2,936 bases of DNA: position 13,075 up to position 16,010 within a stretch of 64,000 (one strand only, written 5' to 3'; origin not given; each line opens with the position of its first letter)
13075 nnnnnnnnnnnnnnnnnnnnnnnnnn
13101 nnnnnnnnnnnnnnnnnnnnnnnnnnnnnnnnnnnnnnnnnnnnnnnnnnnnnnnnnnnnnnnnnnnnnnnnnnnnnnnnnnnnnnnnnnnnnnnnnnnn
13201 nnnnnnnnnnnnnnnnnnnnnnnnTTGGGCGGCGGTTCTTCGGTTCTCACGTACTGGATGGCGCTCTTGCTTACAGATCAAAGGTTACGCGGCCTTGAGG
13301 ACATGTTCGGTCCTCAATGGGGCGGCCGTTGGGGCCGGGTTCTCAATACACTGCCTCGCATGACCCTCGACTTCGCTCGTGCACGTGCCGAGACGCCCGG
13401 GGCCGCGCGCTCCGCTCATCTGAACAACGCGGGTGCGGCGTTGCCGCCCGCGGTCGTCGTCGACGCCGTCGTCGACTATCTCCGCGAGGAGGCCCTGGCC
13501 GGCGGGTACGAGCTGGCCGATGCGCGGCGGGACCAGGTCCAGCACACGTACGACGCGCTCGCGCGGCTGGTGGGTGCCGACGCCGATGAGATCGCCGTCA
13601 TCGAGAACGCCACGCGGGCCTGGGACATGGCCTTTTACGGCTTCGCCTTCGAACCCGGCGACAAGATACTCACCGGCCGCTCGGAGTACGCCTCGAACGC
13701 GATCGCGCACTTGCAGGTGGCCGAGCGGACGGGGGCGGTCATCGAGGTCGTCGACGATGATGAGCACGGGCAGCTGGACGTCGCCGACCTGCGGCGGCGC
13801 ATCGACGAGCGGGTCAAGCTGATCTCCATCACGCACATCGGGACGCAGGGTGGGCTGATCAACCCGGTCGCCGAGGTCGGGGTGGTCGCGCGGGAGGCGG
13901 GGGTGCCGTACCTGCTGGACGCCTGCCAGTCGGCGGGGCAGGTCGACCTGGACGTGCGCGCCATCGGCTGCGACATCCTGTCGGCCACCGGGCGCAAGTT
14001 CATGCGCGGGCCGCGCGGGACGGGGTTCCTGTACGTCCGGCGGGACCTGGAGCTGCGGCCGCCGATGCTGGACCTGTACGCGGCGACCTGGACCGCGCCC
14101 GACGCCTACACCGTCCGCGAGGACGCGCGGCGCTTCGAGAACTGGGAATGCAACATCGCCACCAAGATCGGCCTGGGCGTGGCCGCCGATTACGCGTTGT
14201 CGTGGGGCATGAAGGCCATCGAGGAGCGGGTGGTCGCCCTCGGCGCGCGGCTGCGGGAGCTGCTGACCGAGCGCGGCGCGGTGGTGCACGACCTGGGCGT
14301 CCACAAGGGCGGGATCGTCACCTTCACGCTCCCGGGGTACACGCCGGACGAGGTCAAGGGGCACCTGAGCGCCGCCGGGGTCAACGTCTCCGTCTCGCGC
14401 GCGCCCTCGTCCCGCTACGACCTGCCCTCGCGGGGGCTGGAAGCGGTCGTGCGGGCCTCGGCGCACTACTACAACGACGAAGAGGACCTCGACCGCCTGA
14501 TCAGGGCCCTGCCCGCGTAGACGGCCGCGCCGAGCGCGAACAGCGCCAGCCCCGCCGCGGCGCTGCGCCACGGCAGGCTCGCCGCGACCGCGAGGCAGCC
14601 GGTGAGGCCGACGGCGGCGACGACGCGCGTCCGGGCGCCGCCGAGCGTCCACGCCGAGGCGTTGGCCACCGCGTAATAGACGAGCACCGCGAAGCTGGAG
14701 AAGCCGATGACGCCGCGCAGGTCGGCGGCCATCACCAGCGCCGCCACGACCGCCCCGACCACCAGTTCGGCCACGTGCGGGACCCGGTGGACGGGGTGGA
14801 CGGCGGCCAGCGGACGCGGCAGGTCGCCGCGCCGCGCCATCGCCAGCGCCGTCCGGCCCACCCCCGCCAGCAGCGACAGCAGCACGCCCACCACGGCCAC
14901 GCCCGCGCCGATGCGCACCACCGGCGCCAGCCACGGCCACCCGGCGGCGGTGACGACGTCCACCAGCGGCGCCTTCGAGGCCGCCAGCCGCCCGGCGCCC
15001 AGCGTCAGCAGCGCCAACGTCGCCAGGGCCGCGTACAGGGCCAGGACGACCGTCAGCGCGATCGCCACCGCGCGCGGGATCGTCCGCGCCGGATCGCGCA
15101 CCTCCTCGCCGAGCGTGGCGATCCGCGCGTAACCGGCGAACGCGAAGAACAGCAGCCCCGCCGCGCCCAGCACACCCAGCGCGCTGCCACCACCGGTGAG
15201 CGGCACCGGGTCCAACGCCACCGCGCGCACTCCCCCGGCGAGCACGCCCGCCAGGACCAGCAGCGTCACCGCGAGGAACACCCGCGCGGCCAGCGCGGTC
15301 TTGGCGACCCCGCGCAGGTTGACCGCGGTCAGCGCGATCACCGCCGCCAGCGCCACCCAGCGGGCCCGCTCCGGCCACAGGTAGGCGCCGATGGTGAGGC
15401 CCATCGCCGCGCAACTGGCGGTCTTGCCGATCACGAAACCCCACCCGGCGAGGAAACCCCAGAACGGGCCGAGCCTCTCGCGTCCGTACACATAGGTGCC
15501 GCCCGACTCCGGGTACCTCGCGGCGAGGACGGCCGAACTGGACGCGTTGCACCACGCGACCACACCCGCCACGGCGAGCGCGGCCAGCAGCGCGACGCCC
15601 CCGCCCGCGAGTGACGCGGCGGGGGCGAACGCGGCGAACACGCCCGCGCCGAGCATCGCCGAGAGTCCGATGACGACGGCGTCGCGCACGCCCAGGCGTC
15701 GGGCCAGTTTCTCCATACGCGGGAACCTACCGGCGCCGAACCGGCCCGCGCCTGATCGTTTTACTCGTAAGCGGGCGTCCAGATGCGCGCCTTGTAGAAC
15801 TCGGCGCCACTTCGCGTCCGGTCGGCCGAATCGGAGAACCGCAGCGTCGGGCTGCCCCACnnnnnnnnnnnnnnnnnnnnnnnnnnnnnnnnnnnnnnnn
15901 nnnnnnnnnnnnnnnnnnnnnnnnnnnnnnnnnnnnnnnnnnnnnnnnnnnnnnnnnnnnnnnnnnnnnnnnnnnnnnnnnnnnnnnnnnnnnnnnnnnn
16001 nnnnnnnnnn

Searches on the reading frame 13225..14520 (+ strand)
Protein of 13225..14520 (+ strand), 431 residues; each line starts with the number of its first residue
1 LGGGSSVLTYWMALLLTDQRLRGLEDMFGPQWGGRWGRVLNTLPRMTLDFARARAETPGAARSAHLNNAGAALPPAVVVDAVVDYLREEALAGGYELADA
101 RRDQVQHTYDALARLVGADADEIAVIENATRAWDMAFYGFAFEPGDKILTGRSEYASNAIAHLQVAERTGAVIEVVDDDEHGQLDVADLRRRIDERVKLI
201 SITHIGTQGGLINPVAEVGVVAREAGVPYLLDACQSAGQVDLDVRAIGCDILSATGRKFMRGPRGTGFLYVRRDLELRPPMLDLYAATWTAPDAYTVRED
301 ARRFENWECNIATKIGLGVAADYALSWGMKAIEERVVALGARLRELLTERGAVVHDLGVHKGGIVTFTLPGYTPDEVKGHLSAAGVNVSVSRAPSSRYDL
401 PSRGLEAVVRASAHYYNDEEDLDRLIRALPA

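Call 14: search_protein_families(library=pfam, proteins=[window:13225-14520:+], max_evalue=0.001)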
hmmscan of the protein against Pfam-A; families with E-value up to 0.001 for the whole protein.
window:13225-14520:+ (431 aa): 4 families
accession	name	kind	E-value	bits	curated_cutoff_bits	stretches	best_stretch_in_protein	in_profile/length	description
PF00266.25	Aminotran_5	-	1.5e-58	199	21.5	1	66-425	3-371/371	Aminotransferase class-V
PF01041.23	DegT_DnrJ_EryC1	-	6.3e-09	35.9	19.8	1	111-240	32-153/360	DegT/DnrJ/EryC1/StrS aminotransferase family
PF01212.27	Beta_elim_lyase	-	2.8e-05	24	27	1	104-285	33-215/288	Beta-eliminating lyase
PF01053.26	Cys_Met_Meta_PP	-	0.00015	20.9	27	1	130-262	77-202/381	Cys/Met metabolism PLP-dependent enzyme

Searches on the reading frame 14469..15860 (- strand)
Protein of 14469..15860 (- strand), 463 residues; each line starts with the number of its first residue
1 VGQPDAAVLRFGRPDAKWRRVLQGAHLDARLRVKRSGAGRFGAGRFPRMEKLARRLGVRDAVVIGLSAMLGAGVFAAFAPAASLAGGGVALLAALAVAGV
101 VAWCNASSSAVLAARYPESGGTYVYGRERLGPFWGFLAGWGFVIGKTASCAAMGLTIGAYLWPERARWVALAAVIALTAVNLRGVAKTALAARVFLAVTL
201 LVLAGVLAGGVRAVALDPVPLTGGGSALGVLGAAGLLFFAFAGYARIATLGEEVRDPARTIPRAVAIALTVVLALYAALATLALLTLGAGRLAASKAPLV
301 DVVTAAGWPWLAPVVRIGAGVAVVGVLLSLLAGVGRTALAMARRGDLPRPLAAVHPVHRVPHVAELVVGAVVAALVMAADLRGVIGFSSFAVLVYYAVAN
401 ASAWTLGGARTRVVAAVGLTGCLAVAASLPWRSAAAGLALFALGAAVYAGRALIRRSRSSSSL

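Call 14: search_protein_families(library=pfam, proteins=[window:14469-15860:-], max_evalue=0.001)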
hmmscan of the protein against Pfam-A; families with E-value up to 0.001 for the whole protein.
window:14469-15860:- (463 aa): 3 families
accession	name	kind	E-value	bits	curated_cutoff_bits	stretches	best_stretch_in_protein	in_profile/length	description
PF00324.27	AA_permease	-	4.1e-29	102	24.6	1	61-406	2-373/470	Amino acid permease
PF13520.12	AA_permease_2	-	2.1e-25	90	27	1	56-413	1-380/427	Amino acid permease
PF03845.19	Spore_permease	-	0.00058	19.2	23.4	1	61-303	7-250/321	Spore germination protein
